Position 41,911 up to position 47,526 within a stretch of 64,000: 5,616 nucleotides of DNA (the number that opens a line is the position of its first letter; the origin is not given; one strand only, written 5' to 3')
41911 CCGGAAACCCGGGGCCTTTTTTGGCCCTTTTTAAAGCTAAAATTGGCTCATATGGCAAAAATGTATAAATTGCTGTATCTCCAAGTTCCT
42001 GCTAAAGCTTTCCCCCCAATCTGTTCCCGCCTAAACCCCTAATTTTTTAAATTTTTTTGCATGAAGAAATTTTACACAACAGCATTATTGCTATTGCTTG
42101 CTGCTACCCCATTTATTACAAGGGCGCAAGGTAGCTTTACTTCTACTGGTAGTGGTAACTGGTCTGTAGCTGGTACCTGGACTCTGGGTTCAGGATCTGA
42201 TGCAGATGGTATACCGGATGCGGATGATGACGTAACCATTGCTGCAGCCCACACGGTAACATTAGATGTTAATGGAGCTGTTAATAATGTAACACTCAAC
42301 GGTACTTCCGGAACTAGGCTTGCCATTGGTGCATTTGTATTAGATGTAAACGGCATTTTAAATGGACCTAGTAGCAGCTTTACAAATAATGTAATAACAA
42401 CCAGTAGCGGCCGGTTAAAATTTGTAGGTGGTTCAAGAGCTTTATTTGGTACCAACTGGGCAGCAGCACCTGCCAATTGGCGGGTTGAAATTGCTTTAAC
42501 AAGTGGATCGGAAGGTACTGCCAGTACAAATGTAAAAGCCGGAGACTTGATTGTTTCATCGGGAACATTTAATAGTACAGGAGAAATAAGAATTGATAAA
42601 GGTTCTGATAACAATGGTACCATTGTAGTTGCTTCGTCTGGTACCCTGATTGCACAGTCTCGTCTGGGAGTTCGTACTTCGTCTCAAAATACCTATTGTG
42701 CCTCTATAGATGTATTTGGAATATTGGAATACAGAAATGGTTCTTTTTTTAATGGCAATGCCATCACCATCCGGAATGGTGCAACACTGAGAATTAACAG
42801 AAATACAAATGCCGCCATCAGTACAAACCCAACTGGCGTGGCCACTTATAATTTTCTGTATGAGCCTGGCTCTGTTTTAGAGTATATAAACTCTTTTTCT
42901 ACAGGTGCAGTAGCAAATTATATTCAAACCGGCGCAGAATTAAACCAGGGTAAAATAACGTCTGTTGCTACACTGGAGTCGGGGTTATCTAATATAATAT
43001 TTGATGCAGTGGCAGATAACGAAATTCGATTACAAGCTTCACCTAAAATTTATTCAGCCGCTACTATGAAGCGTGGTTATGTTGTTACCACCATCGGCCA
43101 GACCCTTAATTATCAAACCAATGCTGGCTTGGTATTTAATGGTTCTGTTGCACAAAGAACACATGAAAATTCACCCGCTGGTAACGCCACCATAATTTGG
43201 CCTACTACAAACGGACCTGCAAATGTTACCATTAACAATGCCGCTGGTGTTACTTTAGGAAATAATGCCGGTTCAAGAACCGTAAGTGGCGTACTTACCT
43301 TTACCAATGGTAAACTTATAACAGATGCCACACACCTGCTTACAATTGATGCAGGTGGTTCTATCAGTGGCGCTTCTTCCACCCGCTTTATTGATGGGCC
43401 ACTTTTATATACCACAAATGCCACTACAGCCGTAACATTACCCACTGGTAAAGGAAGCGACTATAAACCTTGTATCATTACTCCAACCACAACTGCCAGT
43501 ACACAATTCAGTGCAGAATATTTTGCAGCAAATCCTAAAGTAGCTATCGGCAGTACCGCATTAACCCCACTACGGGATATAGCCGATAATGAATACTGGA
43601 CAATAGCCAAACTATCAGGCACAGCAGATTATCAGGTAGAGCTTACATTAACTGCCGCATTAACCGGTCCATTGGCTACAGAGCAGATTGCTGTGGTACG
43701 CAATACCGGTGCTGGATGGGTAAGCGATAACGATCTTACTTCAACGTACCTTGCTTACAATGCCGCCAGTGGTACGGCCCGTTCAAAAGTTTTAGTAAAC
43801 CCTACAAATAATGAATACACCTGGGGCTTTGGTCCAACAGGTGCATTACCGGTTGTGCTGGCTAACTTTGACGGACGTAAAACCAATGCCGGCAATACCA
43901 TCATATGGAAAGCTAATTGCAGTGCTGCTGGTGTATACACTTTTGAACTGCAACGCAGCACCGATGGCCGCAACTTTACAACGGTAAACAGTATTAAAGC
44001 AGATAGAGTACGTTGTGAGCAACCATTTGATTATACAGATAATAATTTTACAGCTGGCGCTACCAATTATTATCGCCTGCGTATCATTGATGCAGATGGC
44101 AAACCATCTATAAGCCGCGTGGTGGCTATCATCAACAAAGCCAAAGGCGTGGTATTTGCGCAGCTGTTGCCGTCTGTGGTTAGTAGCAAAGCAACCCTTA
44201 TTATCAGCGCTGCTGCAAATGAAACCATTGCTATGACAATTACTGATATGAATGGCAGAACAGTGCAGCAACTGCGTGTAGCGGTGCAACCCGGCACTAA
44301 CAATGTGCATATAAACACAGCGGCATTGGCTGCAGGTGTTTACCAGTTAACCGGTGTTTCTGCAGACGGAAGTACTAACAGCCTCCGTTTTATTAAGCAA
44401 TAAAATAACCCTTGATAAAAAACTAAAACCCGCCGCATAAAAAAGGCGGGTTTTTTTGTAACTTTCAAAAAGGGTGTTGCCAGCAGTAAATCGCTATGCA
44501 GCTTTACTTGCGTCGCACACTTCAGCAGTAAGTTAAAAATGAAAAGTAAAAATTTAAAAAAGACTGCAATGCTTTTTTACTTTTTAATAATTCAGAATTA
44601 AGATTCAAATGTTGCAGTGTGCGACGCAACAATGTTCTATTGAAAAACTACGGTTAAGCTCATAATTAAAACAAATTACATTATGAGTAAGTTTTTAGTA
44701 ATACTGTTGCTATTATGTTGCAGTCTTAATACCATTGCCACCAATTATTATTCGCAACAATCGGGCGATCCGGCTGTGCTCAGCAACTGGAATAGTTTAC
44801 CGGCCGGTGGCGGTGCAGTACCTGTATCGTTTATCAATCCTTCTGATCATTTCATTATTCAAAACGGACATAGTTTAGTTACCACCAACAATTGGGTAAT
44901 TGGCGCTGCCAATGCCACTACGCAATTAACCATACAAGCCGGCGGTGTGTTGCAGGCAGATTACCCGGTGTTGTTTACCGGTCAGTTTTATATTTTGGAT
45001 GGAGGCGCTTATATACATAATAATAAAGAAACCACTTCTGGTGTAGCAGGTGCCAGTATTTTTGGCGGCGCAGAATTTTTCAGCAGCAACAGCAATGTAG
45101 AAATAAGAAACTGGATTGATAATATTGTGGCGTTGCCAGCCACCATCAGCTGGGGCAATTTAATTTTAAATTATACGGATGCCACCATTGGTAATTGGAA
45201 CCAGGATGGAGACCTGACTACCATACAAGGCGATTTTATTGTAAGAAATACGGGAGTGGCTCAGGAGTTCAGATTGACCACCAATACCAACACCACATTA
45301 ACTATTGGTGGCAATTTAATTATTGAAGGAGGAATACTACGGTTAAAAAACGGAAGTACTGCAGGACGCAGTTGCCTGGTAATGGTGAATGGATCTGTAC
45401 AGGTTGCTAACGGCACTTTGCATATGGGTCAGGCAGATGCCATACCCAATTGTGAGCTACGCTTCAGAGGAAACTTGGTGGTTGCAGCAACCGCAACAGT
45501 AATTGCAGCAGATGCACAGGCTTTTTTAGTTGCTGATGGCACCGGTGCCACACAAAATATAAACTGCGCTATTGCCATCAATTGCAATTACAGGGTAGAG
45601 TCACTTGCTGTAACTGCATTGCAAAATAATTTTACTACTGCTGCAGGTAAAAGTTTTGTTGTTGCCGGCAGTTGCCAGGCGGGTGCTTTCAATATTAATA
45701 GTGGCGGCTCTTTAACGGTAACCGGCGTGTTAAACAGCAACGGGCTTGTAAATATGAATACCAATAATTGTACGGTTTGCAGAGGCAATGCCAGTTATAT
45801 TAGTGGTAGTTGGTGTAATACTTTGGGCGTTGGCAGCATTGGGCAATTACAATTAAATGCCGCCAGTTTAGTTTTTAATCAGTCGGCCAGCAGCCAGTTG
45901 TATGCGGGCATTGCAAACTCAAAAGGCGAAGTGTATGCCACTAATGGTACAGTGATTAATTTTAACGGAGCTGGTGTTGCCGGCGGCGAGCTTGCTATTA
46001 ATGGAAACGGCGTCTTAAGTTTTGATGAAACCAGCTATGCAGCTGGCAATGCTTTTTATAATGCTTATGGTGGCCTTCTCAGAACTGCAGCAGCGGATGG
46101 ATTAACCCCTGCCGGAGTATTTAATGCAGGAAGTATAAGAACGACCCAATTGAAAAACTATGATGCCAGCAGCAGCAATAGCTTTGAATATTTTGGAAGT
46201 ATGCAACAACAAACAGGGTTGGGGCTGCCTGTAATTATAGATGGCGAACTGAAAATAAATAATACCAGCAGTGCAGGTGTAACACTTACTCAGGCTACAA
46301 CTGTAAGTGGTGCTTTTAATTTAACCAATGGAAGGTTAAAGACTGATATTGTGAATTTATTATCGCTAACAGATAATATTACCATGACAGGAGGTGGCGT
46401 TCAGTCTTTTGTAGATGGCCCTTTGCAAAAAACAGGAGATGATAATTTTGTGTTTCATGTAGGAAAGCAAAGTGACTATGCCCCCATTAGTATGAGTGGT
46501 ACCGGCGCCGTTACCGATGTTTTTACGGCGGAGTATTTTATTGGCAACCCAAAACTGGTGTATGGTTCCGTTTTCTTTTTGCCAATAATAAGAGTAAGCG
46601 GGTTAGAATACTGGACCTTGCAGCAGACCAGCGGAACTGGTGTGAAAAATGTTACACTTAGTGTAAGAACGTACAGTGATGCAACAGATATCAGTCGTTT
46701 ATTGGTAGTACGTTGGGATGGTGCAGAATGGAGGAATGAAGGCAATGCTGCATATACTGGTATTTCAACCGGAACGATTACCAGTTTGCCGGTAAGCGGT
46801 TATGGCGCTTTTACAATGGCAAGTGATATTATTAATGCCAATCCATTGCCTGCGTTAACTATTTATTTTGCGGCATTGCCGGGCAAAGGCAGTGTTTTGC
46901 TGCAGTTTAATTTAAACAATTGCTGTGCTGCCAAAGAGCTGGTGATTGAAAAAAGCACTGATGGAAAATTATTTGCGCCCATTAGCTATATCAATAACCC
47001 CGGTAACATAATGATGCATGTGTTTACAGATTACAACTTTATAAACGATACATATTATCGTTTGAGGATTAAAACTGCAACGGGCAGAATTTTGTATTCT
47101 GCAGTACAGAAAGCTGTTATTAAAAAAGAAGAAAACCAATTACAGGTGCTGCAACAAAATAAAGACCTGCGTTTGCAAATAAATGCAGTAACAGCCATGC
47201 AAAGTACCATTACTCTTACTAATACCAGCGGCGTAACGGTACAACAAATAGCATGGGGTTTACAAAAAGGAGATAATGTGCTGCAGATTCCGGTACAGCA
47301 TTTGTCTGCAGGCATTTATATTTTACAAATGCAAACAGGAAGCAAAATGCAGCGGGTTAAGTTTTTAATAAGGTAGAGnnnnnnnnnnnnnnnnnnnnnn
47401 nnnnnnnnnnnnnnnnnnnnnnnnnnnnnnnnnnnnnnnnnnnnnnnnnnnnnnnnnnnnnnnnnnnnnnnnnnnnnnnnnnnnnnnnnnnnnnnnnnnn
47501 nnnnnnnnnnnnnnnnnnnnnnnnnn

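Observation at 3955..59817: Dense family of 100-200 bp palindromic intergenic elements built on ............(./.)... arms (17 loci in 64 kb)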

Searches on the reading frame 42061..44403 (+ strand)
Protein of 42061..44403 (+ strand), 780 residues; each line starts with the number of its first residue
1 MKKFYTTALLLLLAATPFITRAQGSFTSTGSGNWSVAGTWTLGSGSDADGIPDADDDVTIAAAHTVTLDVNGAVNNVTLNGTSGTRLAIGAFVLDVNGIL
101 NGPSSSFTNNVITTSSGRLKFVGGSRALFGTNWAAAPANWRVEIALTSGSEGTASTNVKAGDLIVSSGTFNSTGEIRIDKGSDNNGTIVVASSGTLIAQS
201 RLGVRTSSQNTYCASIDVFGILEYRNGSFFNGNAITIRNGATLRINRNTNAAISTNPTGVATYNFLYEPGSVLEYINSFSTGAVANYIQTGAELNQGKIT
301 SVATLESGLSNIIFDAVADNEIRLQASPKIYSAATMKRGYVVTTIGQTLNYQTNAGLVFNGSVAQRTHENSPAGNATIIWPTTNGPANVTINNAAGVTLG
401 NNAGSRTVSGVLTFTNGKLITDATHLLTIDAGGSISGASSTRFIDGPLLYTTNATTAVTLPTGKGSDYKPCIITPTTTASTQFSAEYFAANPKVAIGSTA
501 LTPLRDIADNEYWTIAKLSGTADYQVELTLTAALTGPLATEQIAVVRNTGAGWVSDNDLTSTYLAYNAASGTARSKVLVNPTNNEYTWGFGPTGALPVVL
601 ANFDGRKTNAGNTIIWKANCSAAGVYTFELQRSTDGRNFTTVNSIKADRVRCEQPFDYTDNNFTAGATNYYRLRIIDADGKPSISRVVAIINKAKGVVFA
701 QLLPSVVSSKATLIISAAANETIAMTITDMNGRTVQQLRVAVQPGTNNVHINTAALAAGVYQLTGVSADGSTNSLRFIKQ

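Call 27: search_protein_families(library=pfam, proteins=[window:42061-44403:+], max_evalue=0.00001)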
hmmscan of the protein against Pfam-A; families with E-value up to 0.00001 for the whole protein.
window:42061-44403:+ (780 aa): 0 families

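Call 78: search_protein_families(library=pfam, proteins=[window:42061-44403:+], max_evalue=0.001)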
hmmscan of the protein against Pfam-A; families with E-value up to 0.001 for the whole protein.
window:42061-44403:+ (780 aa): 2 families
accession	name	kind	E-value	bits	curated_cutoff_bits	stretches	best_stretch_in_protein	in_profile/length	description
PF18962.6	Por_Secre_tail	-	6.8e-05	23.5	27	1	713-769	10-66/75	Secretion system C-terminal sorting domain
PF11589.14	DUF3244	-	0.0008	19.8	25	0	709-764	28-82/96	Domain of unknown function (DUF3244)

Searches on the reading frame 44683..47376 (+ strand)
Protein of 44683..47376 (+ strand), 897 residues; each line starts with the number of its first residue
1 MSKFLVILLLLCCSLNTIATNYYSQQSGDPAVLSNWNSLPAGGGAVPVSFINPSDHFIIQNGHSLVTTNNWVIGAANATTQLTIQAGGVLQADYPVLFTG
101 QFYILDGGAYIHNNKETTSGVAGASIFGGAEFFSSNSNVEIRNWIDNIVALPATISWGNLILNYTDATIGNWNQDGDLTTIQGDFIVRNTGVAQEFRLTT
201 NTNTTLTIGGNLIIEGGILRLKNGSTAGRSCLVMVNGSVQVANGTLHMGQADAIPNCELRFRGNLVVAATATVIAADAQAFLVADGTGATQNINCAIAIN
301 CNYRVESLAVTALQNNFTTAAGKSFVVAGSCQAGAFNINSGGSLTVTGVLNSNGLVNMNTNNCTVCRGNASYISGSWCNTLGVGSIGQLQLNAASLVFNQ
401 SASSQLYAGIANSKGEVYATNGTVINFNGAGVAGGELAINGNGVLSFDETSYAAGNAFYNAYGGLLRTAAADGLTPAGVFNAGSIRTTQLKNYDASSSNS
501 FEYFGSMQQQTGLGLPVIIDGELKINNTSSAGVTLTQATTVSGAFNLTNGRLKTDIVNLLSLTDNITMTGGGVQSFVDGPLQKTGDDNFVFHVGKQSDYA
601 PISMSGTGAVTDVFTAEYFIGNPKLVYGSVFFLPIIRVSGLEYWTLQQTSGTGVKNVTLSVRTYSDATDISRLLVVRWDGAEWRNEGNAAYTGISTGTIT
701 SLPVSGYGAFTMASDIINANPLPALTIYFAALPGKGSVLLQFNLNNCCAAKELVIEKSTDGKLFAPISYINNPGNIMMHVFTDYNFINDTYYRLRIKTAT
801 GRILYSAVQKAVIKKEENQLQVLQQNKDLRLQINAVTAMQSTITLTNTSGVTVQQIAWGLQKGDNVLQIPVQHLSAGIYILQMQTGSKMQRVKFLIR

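Call 27: search_protein_families(library=pfam, proteins=[window:44683-47376:+], max_evalue=0.00001)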
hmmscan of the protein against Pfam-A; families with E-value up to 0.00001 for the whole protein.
window:44683-47376:+ (897 aa): 0 families

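Call 78: search_protein_families(library=pfam, proteins=[window:44683-47376:+], max_evalue=0.001)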
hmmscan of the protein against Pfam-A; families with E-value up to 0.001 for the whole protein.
window:44683-47376:+ (897 aa): 1 family
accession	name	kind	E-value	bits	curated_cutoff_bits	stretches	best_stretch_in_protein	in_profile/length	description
PF18962.6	Por_Secre_tail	-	5.8e-05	23.7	27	1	831-896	12-75/75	Secretion system C-terminal sorting domain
